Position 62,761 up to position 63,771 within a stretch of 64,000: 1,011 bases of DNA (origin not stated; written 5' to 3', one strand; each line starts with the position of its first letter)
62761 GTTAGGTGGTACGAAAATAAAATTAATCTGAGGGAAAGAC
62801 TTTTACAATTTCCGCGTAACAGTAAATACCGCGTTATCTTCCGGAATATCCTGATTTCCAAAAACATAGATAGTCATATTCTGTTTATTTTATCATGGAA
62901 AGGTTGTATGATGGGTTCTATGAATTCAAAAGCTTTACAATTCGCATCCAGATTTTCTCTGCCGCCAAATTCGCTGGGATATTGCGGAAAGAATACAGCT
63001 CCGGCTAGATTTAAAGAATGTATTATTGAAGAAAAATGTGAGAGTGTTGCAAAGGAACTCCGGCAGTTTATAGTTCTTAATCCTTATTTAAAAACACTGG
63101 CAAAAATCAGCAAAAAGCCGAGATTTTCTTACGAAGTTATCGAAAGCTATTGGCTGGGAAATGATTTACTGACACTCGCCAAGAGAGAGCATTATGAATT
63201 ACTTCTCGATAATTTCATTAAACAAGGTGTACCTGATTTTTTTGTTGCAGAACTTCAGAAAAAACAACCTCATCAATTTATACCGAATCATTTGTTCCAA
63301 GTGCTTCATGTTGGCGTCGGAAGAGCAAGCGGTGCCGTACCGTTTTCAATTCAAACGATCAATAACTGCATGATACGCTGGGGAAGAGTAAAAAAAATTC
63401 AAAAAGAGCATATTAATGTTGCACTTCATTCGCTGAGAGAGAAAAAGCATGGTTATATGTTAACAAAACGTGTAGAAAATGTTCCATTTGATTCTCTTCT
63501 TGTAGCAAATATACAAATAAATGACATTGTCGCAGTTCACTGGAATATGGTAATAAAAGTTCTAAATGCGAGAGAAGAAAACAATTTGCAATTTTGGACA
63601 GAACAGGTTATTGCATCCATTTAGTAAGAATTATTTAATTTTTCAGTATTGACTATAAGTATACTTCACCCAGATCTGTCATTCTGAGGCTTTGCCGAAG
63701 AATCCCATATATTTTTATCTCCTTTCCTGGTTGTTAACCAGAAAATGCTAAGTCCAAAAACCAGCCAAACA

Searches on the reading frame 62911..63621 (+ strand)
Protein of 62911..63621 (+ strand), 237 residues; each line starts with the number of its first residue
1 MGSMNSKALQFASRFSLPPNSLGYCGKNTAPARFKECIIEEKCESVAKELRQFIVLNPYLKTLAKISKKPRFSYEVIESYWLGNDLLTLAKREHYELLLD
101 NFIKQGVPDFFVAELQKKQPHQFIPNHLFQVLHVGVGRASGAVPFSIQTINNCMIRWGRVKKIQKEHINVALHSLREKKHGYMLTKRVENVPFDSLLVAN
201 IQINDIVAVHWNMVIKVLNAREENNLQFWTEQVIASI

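Call 4: search_protein_families(library=pfam, proteins=[window:62911-63621:+], max_evalue=1)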
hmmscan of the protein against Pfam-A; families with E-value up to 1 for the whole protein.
window:62911-63621:+ (237 aa): 1 family
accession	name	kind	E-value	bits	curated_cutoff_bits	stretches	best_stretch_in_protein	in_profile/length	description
PF19927.4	DUF6390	-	4.4e-31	108.6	25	1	12-235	9-235/244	Family of unknown function (DUF6390)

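Call 52: search_solved_structures(query=A2, max_evalue=1, show_alignments=1)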
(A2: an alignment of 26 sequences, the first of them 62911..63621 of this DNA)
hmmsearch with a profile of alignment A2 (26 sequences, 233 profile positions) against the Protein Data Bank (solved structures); distinct sequences matched with E-value up to 1: 1.
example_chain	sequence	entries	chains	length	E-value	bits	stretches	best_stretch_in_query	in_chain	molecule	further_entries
9fqr_H0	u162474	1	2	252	0.33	13.5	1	84-136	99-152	Testis expressed 47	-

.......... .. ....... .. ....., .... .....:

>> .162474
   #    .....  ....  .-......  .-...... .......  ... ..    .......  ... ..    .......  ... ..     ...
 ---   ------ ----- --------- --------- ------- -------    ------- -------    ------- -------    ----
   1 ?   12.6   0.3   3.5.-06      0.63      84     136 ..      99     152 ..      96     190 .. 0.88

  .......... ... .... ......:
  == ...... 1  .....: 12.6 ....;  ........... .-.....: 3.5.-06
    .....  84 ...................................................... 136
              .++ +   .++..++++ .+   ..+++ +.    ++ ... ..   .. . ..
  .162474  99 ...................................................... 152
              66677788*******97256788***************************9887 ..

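Call 53: search_protein_families(library=ncbifam, proteins=[window:62911-63621:+], max_evalue=0.01)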
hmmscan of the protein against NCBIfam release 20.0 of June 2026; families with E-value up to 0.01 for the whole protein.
window:62911-63621:+ (237 aa): 0 families
